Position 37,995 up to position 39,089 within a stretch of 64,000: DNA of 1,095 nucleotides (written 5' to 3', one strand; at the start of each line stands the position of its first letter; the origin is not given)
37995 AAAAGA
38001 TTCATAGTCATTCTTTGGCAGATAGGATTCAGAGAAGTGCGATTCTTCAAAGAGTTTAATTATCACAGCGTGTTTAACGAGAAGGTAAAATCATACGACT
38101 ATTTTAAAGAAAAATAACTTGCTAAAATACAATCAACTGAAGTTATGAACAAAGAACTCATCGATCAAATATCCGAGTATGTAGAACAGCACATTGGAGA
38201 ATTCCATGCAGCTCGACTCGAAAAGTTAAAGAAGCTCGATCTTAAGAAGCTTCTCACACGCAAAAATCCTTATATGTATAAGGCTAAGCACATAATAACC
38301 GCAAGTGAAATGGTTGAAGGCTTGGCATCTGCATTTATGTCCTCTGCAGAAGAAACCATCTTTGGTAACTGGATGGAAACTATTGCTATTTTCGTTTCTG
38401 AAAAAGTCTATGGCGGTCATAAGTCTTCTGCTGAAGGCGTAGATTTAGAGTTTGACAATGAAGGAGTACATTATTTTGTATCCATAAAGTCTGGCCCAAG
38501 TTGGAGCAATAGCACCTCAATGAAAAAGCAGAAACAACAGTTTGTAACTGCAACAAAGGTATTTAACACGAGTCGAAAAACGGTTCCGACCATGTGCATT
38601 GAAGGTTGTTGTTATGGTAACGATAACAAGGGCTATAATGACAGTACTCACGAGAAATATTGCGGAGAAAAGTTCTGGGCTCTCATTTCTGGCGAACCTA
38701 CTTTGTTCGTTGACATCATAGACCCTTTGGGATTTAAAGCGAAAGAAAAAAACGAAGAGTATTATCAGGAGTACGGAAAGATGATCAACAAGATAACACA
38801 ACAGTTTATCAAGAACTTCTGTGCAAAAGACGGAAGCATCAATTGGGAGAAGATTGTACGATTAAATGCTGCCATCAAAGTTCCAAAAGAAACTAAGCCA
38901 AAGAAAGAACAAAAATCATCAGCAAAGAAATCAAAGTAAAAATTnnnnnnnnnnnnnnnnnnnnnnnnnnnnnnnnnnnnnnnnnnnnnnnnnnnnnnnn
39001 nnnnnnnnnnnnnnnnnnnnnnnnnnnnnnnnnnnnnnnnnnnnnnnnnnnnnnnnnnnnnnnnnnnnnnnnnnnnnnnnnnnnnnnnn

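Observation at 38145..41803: Restriction-modification-like operon with two different nuclease-like ORFs and a single m5C methyltransferase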

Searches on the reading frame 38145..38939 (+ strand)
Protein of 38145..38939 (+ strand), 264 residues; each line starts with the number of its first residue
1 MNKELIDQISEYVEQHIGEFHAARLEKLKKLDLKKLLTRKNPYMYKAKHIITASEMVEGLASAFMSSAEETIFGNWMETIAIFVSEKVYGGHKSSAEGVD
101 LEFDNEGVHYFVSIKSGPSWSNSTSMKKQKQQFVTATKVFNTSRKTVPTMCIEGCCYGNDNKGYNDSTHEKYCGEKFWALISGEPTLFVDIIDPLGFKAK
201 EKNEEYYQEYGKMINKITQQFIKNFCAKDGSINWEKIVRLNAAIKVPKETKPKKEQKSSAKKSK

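Call 3: search_protein_families(library=pfam, proteins=[window:38145-38939:+], max_evalue=0.1)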
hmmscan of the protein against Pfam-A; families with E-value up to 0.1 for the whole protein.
window:38145-38939:+ (264 aa): 1 family
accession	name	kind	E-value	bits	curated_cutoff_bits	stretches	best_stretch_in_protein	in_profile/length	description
PF14511.12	RE_EcoO109I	-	4.3e-75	252.3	22.5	1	8-203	2-198/198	Type II restriction endonuclease EcoO109I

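Call 4: search_protein_families(library=ncbifam, proteins=[window:38145-38939:+], max_evalue=0.1)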
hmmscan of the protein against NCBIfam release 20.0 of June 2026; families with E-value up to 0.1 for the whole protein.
window:38145-38939:+ (264 aa): 0 families

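Call 5: search_protein_families(library=padloc, proteins=[window:38145-38939:+], max_evalue=0.1)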
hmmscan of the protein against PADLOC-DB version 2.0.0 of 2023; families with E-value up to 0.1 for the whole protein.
window:38145-38939:+ (264 aa): 0 families

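Call 6: search_solved_structures(query=window:38145-38939:+, max_evalue=1, show_alignments=1)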
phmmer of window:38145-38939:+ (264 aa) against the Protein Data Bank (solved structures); distinct sequences matched with E-value up to 1: 3.
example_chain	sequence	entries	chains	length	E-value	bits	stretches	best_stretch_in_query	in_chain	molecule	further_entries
1zhq_A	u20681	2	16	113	0.0076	19.2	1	96-132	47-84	mannan-binding lectin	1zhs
6a7k_A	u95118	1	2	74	0.24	14.3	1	187-258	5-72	Tlr0636 protein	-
6hum_S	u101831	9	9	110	0.42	13.5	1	186-258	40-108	Tlr0636 protein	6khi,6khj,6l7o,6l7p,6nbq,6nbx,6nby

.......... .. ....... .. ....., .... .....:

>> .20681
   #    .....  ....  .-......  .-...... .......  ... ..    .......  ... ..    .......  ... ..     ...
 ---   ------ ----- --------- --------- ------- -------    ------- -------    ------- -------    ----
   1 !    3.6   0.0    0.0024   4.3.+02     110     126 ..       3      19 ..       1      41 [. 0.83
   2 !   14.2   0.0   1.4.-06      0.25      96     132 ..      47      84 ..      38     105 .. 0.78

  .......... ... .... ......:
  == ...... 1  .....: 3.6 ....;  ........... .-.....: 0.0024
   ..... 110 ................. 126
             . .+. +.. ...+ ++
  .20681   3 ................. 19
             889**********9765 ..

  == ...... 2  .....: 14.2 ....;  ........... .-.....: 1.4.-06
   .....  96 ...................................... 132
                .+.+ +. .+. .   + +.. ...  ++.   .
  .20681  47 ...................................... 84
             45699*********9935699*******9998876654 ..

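Call 10: find_homologous_proteins(query=window:38145-38939:+)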
Query window:38145-38939:+ (264 aa): 309 proteins with E <= 0.001 among 576 candidates; the best 120 are listed.
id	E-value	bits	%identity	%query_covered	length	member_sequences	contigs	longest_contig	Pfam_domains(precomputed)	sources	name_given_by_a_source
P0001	1.9e-165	567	96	100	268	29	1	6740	PF14511.13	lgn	-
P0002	2.3e-156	537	93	96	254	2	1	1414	PF14511.13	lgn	-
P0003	2.3e-154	530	89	92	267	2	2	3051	PF14511.13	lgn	-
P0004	4.3e-135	467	77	99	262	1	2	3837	PF14511.13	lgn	-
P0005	4.9e-135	467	78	96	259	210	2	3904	PF14511.13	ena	-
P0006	8.9e-134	463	78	94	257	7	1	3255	PF14511.13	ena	-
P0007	3.4e-133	461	78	92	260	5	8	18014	PF14511.13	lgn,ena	-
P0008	1.5e-132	459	79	94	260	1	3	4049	PF14511.13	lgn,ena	-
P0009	3.0e-132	458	77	94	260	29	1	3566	PF14511.13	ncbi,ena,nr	ncbi:MAG: cytosolic protein [Bacteroidales bacterium]|nr:cytosolic protein [Bacteroidales bacterium]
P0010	3.2e-132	458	79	94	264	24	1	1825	PF14511.13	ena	-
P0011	3.5e-132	458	78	95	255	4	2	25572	PF14511.13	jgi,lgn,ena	jgi:hypothetical protein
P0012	4.1e-132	458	76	97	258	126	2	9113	PF14511.13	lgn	-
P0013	1.6e-131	456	75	100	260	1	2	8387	PF14511.13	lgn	-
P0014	4.2e-131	454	77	94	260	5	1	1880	PF14511.13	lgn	-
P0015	6.3e-131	454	76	95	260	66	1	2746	PF14511.13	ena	-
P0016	8.0e-131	453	77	94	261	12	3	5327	PF14511.13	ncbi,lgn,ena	-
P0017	8.7e-131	453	73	97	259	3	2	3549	PF14511.13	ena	-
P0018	5.4e-130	451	77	95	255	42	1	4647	PF14511.13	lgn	-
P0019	5.5e-130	451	75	96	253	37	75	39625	PF14511.13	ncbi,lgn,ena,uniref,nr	ncbi:PmeII family type II restriction endonuclease [Prevotella sp.]|uniref:PmeII family type II rest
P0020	6.5e-130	450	76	95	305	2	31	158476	PF14511.13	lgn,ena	-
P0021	1.4e-129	449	77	94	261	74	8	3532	PF14511.13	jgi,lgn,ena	-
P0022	2.4e-129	448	76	95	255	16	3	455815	PF14511.13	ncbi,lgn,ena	-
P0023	4.1e-129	448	77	94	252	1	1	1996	PF14511.13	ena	-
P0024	6.5e-129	447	77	93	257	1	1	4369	PF14511.13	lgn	-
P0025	7.6e-129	447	75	95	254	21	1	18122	PF14511.13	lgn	-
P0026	7.7e-129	447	74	96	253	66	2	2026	PF14511.13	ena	-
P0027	1.1e-128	446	76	95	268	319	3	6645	PF14511.13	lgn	-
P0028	1.3e-128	446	76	95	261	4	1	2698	PF14511.13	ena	-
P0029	4.4e-128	444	74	97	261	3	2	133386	PF14511.13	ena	-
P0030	5.0e-128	444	74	98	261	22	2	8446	PF14511.13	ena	-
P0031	5.2e-128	444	75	95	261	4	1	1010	PF14511.13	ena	-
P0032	5.5e-128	444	76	93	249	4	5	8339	PF14511.13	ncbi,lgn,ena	-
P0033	9.6e-128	443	77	94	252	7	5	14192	PF14511.13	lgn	-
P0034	1.2e-127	443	74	94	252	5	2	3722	PF14511.13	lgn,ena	-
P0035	2.9e-127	442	75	95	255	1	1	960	PF14511.13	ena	-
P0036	5.3e-127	441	74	94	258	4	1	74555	PF14511.13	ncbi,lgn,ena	-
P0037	5.9e-127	441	73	98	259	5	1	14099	PF14511.13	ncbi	-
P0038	7.7e-127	440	73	96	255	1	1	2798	PF14511.13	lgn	-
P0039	1.1e-126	440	73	97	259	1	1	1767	PF14511.13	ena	-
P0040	1.4e-126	439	73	97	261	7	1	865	PF14511.13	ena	-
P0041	1.9e-126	439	73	97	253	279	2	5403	PF14511.13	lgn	-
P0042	5.1e-126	438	75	94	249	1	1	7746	PF14511.13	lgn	-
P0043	7.4e-126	437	75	95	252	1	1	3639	PF14511.13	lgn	-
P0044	2.5e-125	435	72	94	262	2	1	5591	PF14511.13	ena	-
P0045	2.5e-125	435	74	96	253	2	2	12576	PF14511.13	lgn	-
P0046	3.7e-125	435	69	92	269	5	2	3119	PF14511.13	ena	-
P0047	4.1e-125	435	70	100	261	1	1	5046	PF14511.13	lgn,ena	-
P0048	7.4e-125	434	75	96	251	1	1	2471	PF14511.13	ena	-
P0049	9.7e-125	433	73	94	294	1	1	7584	PF14511.13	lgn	-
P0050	1.2e-124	433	75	93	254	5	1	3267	PF14511.13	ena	-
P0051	1.4e-124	433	72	95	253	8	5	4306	PF14511.13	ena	-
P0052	5.5e-124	431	73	94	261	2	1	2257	PF14511.13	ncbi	-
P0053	7.2e-124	430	75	94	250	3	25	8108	PF14511.13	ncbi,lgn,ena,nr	ncbi:MAG: hypothetical protein IKQ00_01820 [Butyrivibrio sp.]|nr:hypothetical protein [Butyrivibrio 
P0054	1.7e-123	429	73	96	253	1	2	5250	PF14511.13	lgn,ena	-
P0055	3.5e-123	428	71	95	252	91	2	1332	PF14511.13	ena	-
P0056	3.7e-122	425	73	93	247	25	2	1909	PF14511.13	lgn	-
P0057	8.1e-122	424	72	96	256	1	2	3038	PF14511.13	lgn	-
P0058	1.1e-121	423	72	94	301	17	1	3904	PF14511.13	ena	-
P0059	3.9e-121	422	74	93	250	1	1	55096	PF14511.13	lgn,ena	-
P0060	8.4e-121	420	73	94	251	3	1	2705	PF14511.13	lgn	-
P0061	8.8e-121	420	71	94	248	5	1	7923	PF14511.13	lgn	-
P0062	5.2e-120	418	71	93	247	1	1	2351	PF14511.13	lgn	-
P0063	9.6e-120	417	70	96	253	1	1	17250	PF14511.13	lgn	-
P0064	1.2e-119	417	74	93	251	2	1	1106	PF14511.13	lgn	-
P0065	1.5e-119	416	72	92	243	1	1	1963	PF14511.13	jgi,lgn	-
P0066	4.7e-119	415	71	96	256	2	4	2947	PF14511.13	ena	-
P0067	9.9e-119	414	68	96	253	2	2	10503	PF14511.13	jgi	-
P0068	1.2e-118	413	69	94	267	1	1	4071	PF14511.13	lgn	-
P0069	1.8e-118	413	69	93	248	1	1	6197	PF14511.13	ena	-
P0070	1.2e-117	410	71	93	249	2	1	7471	PF14511.13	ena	-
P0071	2.5e-117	409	71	94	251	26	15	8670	PF14511.13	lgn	-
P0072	5.4e-117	408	70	92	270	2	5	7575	PF14511.13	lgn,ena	-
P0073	7.4e-117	408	70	94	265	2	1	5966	PF14511.13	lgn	-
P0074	1.5e-116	407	68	94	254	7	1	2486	PF14511.13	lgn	-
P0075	4.0e-114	399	68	94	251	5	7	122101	PF14511.13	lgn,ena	-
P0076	6.7e-114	398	68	93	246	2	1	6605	PF14511.13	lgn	-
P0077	2.9e-113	396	66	94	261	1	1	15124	PF14511.13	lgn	-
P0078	5.5e-113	395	69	92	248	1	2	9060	PF14511.13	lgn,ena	-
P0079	7.2e-113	394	67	94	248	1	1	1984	PF14511.13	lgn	-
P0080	1.2e-112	394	68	93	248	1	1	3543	PF14511.13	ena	-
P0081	4.1e-112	392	70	93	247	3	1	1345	PF14511.13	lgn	-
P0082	8.0e-112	391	67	92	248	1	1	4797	PF14511.13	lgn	-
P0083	2.8e-111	389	70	96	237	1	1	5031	PF14511.13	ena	-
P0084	4.3e-111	389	67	92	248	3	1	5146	PF14511.13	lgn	-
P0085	1.1e-110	387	67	92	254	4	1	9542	PF14511.13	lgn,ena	-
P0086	1.7e-110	387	67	96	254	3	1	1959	PF14511.13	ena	-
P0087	4.2e-110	385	67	95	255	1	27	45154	PF14511.13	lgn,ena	-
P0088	4.2e-108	379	69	95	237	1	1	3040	PF14511.13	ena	-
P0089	6.1e-107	375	65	94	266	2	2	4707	PF14511.13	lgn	-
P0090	2.2e-100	354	63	93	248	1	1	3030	PF14511.13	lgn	-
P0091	1.9e-96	341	82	67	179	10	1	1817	PF14511.13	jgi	jgi:hypothetical protein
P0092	3.5e-95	337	57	93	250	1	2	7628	PF14511.13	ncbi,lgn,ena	-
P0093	1.9e-93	331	59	95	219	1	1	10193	PF14511.13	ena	-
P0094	2.0e-93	331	77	69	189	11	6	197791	PF14511.13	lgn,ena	-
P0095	1.5e-92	328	58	92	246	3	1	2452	PF14511.13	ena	-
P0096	1.7e-92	328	79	67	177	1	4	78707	PF14511.13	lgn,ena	-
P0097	8.0e-89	316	54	93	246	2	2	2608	PF14511.13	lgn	-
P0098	2.4e-88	314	55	91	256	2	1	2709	PF14511.13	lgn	-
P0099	1.4e-87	312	56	92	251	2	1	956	PF14511.13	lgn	-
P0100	2.8e-87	311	73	71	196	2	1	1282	PF14511.13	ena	-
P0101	9.0e-87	309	54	91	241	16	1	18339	PF14511.13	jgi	-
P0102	7.2e-86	306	76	64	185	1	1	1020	PF14511.13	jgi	jgi:hypothetical protein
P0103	8.9e-86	306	56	92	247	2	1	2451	PF14511.13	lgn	-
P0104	9.5e-86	306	54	94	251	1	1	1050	PF14511.13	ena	-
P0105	4.4e-85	303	57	91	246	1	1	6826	PF14511.13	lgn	-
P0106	8.0e-85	303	55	93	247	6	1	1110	PF14511.13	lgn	-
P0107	1.8e-84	301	56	92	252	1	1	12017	PF14511.13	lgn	-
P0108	2.2e-84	301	55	94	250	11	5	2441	PF14511.13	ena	-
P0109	3.5e-84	300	56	91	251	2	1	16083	PF14511.13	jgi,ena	-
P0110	3.6e-84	300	53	92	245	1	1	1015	PF14511.13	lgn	-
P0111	2.9e-83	297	53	92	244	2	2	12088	PF14511.13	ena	-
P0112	3.5e-83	297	57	91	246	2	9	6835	PF14511.13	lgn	-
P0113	1.1e-82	296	54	91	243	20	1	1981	PF14511.13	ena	-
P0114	2.0e-82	295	53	96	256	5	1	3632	PF14511.13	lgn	-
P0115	2.1e-82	295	54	92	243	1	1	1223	PF14511.13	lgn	-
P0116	4.5e-82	294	52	92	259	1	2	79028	PF14511.13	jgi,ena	-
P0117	9.8e-82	292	54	91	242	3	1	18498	PF14511.13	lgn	-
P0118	2.4e-81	291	51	90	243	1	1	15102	PF14511.13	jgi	-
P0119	2.9e-81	291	50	92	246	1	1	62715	PF14511.13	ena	-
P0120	3.0e-81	291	76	64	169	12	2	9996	PF14511.13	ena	-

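Call 16: search_solved_structures(query=A1, max_evalue=1, show_alignments=2)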
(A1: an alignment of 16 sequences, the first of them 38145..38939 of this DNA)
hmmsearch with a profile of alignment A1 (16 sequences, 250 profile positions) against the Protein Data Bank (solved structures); distinct sequences matched with E-value up to 1: 2.
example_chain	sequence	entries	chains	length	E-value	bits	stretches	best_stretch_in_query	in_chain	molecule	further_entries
1wtd_A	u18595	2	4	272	0.004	19.9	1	40-240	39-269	EcoO109IR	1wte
1zhq_A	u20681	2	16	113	0.29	13.8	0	96-126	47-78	mannan-binding lectin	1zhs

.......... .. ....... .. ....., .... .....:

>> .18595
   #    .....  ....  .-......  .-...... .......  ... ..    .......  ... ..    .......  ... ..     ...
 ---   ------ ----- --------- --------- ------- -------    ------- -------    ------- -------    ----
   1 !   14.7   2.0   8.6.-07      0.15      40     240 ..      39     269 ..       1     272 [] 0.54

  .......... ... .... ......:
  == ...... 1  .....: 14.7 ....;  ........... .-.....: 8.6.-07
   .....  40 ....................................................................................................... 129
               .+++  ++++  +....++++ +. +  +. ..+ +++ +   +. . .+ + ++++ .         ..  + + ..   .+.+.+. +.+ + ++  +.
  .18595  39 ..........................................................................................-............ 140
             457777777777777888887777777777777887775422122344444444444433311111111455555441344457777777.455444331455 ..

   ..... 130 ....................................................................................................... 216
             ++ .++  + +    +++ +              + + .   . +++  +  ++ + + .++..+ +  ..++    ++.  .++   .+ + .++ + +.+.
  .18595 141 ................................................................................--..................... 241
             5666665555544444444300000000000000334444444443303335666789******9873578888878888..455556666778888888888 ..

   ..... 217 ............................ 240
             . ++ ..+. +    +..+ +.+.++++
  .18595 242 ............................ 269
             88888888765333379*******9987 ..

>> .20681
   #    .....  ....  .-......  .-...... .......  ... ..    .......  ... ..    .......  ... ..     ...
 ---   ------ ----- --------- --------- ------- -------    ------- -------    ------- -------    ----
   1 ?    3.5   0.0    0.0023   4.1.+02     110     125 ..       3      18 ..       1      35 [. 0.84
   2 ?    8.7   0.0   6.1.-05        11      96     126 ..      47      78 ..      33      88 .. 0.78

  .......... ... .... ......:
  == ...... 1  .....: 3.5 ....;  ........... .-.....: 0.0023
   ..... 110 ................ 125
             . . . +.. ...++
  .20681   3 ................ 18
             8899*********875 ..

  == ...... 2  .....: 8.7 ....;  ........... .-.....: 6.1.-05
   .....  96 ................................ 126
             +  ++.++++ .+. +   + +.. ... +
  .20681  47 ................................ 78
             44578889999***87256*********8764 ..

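Call 17: find_related_loci(query=A1, collection=genome_contigs, flank=6000)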
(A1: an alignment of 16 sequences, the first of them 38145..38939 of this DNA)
Query A1 (264 aa) in genome_contigs; peptide patterns used: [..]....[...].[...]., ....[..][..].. (x = any residue, [..] = any of these).
600 stretches matched a pattern (row limit reached: there are more); 577 encode a relative of the query (tblastn E <= 1e-3); the best 80 are kept; 80 distinct loci.
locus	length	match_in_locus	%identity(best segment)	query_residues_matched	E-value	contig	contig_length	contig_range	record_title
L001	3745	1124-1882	78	1-253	2e-145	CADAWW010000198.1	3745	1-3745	MAG: uncultured Bacteroidales bacterium isolate RUG13701 genome assembly, contig: RUG13701_asm_198, whole genome shotgun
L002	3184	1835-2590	51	1-252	2e-90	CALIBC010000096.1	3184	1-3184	MAG TPA_asm: uncultured Clostridia bacterium isolate ERR589641_bin.64_CONCOCT_v1.1_MAG genome assembly, contig: ERZ77306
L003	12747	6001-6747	51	5-254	5e-86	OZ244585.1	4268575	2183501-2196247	MAG: Pyrinomonadaceae bacterium isolate e53adee5-76c1-4c20-97fc-feefa528e34f genome assembly, chromosome: 1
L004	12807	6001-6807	48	1-256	2e-85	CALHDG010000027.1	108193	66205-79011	MAG: uncultured Chitinophagales bacterium isolate R2_Bin_Bin_98_1 genome assembly, contig: c_000000038593, whole genome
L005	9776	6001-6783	47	1-262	6e-85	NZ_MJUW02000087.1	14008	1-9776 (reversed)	Candidatus Brocadia sapporoensis strain 40 NODE_628_length_14008_cov_1421.8, whole genome shotgun sequence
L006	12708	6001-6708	51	6-242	4e-85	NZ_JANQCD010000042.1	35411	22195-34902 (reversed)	Marinifilum sp. D737 scaffold_42_length=35412, whole genome shotgun sequence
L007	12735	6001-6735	49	6-251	2e-84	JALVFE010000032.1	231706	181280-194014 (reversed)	MAG: Melioribacteraceae bacterium isolate 134-614_metabat2_scaf2bin.157 134-614_scaffold_5_c1, whole genome shotgun sequ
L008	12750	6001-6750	50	1-251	3e-84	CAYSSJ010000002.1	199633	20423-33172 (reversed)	MAG TPA_asm: uncultured Candidatus Cloacimonadota bacterium isolate SRP241341_co1_26 genome assembly, contig: NODE_58_le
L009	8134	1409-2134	51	1-243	2e-84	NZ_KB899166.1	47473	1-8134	Porphyromonas gulae DSM 15663 F452DRAFT_scaffold00020.20, whole genome shotgun sequence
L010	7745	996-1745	48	1-251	3e-84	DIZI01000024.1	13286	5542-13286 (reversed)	MAG TPA_asm: Paludibacter sp. UBA6032 UBA6032_contig_2526, whole genome shotgun sequence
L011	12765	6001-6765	48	1-256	3e-84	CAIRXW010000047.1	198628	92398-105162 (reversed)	MAG: uncultured Chlorobiaceae bacterium isolate Kiruna2_bin-2272 genome assembly, contig: bin-2272:47/57, whole genome s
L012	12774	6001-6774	49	1-257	4e-84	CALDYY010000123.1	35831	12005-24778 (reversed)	MAG: uncultured Saprospiraceae bacterium isolate H1_Bin_Bin_68_1_1 genome assembly, contig: c_000000537183, whole genome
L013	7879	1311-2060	49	1-251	5e-84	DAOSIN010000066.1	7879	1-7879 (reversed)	MAG TPA_asm: Salinivirgaceae bacterium isolate AMR_MDS_1700 NODE_8533_length_7879_cov_4.351483, whole genome shotgun seq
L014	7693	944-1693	49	1-251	5e-84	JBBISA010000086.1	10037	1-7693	MAG: Bacteroidota bacterium isolate QH2F170213_bin_362 NODE_3036_length_10037_cov_7.037167, whole genome shotgun sequenc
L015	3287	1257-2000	48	1-249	1e-84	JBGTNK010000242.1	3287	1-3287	MAG: Chitinophagaceae bacterium isolate JTS-RE386 k141_1853243, whole genome shotgun sequence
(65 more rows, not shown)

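Call 20: find_related_loci(query=window:38145-38939:+, collection=metagenome_contigs, flank=6000)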
Query window:38145-38939:+ (264 aa) in metagenome_contigs; peptide patterns used: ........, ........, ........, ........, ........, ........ (x = any residue, [..] = any of these).
220 stretches matched a pattern; 60 encode a relative of the query (tblastn E <= 1e-3); 60 distinct loci.
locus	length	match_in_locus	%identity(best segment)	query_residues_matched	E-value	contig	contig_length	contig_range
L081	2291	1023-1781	78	1-253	1e-150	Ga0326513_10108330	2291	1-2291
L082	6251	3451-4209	78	1-253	9e-142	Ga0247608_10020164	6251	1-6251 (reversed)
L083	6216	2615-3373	78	1-253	1e-141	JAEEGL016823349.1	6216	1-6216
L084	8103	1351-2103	78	1-251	4e-141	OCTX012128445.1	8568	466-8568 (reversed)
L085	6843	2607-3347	79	1-247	1e-140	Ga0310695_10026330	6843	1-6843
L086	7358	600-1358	78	1-253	7e-141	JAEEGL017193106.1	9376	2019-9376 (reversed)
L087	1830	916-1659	79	1-248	7e-151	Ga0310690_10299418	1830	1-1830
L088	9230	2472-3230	77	1-253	2e-139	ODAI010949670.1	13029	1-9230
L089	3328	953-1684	79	1-244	7e-144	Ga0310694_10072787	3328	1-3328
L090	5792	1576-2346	76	1-257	2e-139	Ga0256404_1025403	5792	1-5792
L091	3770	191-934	78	1-248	1e-142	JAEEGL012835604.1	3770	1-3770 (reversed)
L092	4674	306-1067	76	1-254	2e-140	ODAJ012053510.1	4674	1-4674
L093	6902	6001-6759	76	1-253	8e-138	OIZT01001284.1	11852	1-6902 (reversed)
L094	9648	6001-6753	76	1-251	4e-137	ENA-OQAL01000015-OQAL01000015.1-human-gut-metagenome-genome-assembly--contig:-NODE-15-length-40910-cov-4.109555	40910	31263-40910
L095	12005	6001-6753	76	1-251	4e-137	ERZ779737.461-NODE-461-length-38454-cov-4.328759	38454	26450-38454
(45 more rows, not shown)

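Call 28: find_encoding_contigs(protein=P0001, flank=6000, max_places=4)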
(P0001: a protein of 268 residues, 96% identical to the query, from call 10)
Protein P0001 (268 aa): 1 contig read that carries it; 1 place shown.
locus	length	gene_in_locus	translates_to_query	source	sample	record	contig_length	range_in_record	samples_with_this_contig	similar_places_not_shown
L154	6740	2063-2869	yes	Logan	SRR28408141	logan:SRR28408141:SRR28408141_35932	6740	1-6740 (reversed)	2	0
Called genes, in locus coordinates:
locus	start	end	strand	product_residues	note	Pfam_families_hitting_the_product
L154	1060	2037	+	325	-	-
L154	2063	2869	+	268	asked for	PF14511:RE_EcoO109I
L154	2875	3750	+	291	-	PF09520:HinfI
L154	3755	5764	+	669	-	PF00145:DNA_methylase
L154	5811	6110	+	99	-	-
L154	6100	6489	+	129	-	-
